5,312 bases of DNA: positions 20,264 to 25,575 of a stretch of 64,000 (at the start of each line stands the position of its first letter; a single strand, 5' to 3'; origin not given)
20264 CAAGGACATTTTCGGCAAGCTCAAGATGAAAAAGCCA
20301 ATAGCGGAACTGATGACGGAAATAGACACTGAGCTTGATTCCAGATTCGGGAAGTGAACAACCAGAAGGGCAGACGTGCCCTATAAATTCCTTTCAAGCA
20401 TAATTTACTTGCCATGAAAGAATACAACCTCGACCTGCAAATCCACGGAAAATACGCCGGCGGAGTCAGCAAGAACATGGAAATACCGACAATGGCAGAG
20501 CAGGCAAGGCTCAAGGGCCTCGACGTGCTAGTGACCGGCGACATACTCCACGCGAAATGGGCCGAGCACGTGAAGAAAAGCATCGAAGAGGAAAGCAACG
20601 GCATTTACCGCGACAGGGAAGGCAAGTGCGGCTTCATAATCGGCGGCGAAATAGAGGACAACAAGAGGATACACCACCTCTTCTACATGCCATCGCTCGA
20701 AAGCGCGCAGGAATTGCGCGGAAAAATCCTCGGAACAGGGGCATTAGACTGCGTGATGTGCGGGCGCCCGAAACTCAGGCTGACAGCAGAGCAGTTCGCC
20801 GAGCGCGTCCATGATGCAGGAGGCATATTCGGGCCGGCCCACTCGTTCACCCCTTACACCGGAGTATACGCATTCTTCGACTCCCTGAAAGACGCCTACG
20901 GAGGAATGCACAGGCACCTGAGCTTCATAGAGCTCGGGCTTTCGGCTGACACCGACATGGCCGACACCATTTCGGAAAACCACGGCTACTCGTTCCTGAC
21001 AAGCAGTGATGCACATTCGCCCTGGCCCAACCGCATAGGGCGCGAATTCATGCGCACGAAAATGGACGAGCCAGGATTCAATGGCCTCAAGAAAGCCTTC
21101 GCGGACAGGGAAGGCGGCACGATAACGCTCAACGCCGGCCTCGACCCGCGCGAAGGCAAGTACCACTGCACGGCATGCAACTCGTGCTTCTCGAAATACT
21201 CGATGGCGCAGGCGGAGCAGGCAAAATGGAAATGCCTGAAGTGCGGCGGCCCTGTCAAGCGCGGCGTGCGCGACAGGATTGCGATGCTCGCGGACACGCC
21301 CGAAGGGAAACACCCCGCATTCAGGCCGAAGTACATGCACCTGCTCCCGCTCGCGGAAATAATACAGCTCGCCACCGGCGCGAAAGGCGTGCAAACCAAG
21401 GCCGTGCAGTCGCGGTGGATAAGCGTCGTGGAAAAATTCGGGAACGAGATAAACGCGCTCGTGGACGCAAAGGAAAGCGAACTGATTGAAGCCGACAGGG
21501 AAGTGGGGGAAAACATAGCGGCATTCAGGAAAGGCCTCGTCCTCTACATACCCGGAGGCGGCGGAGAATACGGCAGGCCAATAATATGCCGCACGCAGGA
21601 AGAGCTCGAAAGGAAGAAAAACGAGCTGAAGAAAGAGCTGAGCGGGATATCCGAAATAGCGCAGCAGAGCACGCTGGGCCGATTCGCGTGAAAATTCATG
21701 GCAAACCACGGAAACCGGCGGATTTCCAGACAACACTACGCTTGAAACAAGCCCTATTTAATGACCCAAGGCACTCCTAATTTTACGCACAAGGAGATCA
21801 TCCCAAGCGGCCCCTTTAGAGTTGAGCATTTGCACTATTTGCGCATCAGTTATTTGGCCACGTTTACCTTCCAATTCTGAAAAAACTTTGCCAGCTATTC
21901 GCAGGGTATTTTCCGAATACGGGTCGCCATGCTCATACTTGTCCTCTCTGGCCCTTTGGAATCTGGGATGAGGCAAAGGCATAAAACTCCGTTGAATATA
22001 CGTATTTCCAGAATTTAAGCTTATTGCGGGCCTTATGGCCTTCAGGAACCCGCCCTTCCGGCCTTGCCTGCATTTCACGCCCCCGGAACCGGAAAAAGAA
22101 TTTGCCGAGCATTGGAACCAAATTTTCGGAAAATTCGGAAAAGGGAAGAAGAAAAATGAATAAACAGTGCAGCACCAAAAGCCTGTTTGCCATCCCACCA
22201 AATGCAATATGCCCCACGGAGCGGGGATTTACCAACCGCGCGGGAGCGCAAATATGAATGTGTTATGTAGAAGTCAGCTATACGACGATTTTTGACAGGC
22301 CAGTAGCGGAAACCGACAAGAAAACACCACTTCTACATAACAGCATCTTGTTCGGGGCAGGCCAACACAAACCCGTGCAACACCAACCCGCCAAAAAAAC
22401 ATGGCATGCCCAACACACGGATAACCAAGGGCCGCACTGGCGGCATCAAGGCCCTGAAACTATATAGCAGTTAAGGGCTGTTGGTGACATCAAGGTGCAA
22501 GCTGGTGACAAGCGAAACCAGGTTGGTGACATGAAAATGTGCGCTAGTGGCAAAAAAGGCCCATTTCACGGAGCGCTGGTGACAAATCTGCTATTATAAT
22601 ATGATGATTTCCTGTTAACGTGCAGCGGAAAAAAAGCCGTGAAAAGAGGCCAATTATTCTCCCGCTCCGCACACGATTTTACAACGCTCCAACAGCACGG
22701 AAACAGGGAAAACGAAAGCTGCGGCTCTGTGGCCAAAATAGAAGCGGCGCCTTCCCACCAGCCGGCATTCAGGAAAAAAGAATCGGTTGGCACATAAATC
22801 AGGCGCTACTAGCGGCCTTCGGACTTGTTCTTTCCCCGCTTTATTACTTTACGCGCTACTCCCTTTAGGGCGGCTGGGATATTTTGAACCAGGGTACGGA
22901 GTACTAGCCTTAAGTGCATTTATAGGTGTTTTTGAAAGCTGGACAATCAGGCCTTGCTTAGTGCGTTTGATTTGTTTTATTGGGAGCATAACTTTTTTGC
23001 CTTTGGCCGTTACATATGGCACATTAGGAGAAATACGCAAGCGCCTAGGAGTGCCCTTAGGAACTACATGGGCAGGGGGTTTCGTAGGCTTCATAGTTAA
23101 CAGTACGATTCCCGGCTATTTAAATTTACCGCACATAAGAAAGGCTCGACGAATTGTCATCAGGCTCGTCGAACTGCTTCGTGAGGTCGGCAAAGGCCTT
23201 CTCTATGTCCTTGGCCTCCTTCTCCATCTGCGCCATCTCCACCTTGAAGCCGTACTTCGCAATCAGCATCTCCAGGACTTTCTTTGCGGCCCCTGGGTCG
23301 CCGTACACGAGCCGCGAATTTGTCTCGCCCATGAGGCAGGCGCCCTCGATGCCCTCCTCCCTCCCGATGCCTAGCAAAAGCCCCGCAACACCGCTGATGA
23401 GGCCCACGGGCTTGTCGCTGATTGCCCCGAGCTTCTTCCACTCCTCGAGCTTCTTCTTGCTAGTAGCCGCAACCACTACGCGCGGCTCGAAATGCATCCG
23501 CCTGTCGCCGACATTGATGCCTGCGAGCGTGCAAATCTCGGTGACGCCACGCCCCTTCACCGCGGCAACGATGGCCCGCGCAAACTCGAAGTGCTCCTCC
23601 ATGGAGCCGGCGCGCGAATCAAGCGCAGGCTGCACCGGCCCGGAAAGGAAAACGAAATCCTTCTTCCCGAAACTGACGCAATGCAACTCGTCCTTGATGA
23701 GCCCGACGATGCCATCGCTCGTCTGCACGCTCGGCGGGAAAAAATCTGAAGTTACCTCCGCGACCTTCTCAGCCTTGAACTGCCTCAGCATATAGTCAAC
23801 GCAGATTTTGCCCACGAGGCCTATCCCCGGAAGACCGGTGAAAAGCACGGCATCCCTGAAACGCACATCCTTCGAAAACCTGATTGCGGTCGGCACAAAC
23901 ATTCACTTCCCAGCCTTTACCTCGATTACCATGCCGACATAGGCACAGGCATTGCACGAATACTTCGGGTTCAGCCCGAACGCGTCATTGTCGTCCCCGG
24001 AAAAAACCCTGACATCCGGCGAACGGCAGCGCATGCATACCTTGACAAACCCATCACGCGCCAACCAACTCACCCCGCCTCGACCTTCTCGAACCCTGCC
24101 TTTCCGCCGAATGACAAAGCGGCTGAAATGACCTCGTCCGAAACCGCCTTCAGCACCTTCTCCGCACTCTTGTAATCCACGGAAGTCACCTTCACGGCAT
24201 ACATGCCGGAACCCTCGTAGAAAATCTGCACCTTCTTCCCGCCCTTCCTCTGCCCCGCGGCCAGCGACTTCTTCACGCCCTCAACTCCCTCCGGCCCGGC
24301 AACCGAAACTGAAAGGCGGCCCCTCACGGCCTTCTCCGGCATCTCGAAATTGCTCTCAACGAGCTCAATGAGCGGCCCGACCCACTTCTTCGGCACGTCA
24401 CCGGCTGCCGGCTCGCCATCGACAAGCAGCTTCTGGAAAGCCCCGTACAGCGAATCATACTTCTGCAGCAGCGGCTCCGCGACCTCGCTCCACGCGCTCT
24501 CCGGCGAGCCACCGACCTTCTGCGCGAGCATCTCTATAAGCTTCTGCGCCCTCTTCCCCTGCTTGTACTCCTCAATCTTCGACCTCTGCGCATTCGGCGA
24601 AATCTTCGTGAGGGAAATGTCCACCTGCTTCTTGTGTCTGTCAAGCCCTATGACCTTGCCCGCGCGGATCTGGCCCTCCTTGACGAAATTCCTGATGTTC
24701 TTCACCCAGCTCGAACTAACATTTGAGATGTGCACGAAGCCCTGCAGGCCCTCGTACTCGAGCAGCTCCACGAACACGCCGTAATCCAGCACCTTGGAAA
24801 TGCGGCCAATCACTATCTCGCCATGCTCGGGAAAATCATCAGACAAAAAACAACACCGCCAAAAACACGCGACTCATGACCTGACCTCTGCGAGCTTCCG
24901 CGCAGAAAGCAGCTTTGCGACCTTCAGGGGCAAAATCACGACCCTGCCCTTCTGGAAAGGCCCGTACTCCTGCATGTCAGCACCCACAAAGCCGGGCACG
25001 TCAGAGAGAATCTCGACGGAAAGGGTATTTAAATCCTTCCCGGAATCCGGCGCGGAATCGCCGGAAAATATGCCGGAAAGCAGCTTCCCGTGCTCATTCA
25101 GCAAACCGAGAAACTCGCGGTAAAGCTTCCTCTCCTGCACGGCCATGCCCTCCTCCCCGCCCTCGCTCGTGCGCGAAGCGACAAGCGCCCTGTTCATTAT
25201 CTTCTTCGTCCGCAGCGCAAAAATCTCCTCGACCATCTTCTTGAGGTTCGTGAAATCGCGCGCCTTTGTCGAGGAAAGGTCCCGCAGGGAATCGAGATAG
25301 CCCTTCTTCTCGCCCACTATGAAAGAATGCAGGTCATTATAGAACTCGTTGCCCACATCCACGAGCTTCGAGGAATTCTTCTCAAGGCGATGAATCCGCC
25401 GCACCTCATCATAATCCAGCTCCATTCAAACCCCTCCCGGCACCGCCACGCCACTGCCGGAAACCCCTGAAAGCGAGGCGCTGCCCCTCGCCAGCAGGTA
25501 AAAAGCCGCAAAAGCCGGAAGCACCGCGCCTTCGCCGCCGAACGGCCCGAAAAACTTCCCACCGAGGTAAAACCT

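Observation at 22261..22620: One-kb non-coding region with a 21-bp-periodic iteron-like array, a 14-bp perfect inverted repeat and an A+T-rich tract: candidate origin or plasmid-derived replication/partition site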

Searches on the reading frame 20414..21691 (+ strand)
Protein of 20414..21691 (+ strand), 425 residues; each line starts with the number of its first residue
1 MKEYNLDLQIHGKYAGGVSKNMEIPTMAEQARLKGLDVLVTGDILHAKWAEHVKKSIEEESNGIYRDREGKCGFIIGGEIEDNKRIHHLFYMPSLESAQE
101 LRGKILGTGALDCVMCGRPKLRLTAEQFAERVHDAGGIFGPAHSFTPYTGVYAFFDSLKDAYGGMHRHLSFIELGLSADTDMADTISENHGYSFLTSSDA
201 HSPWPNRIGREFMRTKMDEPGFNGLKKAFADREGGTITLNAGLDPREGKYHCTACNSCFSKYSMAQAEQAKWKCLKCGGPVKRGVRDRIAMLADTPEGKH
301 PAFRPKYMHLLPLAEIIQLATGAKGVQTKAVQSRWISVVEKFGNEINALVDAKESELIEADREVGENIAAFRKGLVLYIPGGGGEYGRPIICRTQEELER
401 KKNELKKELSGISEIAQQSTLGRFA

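Call 9: search_protein_families(library=pfam, proteins=[window:20414-21691:+], max_evalue=0.01)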
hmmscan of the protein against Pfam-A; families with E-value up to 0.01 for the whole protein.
window:20414-21691:+ (425 aa): 1 family
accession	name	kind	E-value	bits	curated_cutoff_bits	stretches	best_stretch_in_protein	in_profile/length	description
PF09723.15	Zn_ribbon_8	-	0.0076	16.7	34.4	1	250-283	6-39/41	Zinc ribbon domain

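Call 76: find_encoding_contigs(protein=window:20414-21691:+, flank=4000, max_places=10)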
Protein window:20414-21691:+ (425 aa): 1 contig read that carries it; 1 place shown.
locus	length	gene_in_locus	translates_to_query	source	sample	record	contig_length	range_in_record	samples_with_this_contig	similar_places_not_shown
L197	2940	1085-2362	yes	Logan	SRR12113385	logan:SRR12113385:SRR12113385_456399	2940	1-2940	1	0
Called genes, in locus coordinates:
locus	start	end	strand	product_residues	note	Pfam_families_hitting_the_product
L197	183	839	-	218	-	PF27325:MJ0538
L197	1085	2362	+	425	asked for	PF27218:MJ0043_C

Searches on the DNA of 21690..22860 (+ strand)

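Call 32: search_rna_families(source=window, start=21690, end=22860, threshold=evalue, max_evalue=10)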
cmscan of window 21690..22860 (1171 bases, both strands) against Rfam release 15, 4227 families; matches with E-value up to 10: 3.
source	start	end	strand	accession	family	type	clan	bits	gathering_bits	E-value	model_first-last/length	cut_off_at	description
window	22107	22208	+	RF02550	RnaG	Gene; sRNA;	-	17.1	153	7.3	1-120/120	no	RnaG sRNA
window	22596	22657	+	RF01172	sn2343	Gene; snRNA; snoRNA; CD-box;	-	16.7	60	1.1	1-78/78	no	Small nucleolar RNA sn2343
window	21911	21962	+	RF00377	snoU6-53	Gene; snRNA; snoRNA; CD-box;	-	14.5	36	5.5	1-110/110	no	Small nucleolar RNA U6-53/MBII-28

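Call 49: search_dna_similar(query=window:22217-22720:+, collection=plasmids, mode=distant, max_evalue=0.01)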
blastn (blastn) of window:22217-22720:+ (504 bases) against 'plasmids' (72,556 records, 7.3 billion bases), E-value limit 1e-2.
No match.

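Call 50: search_dna_similar(query=window:22217-22720:+, collection=phages, mode=distant, max_evalue=0.01)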
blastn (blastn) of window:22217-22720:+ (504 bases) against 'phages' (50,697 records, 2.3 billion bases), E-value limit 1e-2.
No match.

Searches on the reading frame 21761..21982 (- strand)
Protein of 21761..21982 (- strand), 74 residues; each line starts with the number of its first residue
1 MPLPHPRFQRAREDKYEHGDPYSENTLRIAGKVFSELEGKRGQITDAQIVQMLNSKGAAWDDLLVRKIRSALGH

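Call 53: find_homologous_proteins(query=window:21761-21982:-, max_evalue=0.01)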
Query seq(74 aa): no candidate shares three 5-residue words with the query. No homologue found.

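Call 94: search_protein_families(library=pfam, proteins=[window:21761-21982:-], max_evalue=0.05)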
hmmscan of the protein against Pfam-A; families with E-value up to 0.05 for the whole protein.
seq(74 aa): 0 families

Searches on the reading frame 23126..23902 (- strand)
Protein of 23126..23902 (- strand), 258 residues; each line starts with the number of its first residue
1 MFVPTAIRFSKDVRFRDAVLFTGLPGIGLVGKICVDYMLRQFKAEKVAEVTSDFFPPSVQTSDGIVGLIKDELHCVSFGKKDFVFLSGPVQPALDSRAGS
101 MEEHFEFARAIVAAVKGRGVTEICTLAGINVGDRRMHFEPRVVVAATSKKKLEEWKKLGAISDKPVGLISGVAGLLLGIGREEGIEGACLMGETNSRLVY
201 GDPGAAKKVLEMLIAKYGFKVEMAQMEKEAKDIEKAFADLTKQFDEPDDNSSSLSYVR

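Call 9: search_protein_families(library=pfam, proteins=[window:23126-23902:-], max_evalue=0.01)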
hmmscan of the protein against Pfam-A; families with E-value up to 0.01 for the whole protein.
window:23126-23902:- (258 aa): 1 family
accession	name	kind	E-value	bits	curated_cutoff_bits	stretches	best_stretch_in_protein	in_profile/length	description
PF09754.15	PAC2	-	6.6e-43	147.4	25.8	1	20-240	1-214/215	PAC2 family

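Call 75: find_encoding_contigs(protein=window:23126-23902:-, flank=4000, max_places=10)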
Protein window:23126-23902:- (258 aa): 2 contigs read that carry it; 2 places shown.
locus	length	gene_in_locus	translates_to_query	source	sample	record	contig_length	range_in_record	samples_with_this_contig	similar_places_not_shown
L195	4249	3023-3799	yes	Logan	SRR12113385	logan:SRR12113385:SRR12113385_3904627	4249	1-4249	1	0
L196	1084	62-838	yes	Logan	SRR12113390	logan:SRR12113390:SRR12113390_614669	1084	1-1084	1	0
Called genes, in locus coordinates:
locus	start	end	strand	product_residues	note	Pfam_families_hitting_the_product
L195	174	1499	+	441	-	PF01896:DNA_primase_S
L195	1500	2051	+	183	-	PF22090:Gins51_C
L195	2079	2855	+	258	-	PF00575:S1, PF07541:EIF_2_alpha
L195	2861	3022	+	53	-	-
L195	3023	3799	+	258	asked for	PF09754:PAC2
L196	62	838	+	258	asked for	PF09754:PAC2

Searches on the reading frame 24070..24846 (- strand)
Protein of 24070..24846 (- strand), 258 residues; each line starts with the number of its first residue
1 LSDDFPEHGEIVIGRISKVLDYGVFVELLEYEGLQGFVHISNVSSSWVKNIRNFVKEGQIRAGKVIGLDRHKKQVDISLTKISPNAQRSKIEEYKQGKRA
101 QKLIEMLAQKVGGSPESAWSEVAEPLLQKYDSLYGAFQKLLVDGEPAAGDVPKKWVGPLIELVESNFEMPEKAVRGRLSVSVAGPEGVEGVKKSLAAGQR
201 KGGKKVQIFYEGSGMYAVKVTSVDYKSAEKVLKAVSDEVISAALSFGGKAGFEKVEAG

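Call 9: search_protein_families(library=pfam, proteins=[window:24070-24846:-], max_evalue=0.01)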
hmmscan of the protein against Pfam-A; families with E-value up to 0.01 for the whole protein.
window:24070-24846:- (258 aa): 3 families
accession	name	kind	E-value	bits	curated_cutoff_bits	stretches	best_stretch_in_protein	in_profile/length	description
PF07541.17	EIF_2_alpha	-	2.9e-18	66.3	22.8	1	118-225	1-114/114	Eukaryotic translation initiation factor 2 alpha subunit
PF00575.29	S1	-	4e-10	40.4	22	1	6-79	2-73/74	S1 RNA binding domain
PF23459.1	S1_RRP5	-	0.0049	17.8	27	0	8-79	3-72/72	RRP5 S1 domain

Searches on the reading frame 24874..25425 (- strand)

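Call 9: search_protein_families(library=pfam, proteins=[window:24874-25425:-], max_evalue=0.01)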
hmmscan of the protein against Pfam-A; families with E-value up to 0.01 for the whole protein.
window:24874-25425:- (183 aa): 2 families
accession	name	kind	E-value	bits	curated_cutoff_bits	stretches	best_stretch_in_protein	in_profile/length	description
PF22090.1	Gins51_C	-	5.9e-15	55.2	27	1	137-180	3-46/48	Gins51, C-terminal domain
PF05916.17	Sld5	-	6.6e-05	23.5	22.3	1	54-113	40-98/102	GINS complex protein helical bundle domain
